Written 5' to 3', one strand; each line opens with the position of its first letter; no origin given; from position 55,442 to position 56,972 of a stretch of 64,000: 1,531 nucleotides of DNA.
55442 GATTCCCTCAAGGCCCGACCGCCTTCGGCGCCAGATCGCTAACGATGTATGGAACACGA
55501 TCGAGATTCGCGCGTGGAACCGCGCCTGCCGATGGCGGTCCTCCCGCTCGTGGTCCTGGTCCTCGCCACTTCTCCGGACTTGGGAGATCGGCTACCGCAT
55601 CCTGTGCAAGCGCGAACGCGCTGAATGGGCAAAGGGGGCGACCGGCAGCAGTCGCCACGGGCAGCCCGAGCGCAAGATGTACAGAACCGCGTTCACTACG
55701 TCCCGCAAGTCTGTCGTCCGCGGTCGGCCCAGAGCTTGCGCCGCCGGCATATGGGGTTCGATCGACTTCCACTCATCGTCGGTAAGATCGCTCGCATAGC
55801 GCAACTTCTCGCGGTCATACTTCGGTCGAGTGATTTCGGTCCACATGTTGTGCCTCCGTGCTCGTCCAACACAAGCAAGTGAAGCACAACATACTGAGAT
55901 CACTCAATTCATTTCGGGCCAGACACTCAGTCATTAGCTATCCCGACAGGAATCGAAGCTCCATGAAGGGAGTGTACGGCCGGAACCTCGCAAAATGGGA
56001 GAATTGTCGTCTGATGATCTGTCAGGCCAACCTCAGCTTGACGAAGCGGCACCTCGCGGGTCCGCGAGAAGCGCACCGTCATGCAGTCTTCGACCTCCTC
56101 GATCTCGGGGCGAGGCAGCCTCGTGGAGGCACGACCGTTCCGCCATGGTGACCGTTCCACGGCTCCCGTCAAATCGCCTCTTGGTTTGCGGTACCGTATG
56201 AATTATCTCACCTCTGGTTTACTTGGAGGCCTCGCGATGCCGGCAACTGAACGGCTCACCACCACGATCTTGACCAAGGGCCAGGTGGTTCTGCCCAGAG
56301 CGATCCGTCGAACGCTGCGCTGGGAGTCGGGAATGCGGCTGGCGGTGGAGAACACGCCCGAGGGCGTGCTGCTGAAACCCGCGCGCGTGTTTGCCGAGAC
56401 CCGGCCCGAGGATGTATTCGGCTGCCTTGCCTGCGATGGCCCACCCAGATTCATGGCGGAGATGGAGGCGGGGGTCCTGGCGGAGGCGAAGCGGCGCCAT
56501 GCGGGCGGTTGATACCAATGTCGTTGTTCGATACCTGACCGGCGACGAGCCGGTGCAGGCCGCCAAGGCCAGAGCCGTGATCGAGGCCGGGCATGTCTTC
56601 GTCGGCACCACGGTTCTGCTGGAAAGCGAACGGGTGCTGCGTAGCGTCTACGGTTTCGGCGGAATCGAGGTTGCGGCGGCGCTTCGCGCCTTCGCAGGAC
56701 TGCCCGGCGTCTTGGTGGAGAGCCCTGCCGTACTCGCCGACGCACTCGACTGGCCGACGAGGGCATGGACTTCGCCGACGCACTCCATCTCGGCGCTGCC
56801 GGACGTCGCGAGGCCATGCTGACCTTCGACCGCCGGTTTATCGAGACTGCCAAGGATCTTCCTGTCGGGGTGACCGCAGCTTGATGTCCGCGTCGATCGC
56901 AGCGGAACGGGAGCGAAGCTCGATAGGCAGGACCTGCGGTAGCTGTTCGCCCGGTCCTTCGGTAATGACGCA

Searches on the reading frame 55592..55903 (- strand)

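Call 72: search_protein_families(library=pfam, proteins=[window:55592-55903:-], max_evalue=0.05)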
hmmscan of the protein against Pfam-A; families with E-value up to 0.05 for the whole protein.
window:55592-55903:- (103 aa): 1 family
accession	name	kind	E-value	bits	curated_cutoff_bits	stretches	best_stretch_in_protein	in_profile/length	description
PF13340.11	DUF4096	-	1.2e-18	67.6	34.3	1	40-93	1-57/76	Putative transposase of IS4/5 family (DUF4096)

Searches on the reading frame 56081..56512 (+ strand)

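Call 72: search_protein_families(library=pfam, proteins=[window:56081-56512:+], max_evalue=0.05)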
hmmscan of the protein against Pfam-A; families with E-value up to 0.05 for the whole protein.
window:56081-56512:+ (143 aa): 1 family
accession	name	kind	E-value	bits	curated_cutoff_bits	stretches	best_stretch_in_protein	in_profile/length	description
PF04014.23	MazE_antitoxin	-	0.00047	20.5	24.7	1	66-102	7-44/48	Antidote-toxin recognition MazE, bacterial antitoxin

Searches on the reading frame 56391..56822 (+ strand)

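Call 72: search_protein_families(library=pfam, proteins=[window:56391-56822:+], max_evalue=0.05)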
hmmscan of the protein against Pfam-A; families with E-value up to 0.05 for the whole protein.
window:56391-56822:+ (143 aa): 2 families
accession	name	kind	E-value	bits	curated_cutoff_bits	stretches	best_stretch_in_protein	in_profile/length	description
PF01850.27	PIN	-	0.00053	21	23.6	1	40-87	3-48/120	PIN domain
PF13470.12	PIN_3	-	0.04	15.2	27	1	40-94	4-63/115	PIN domain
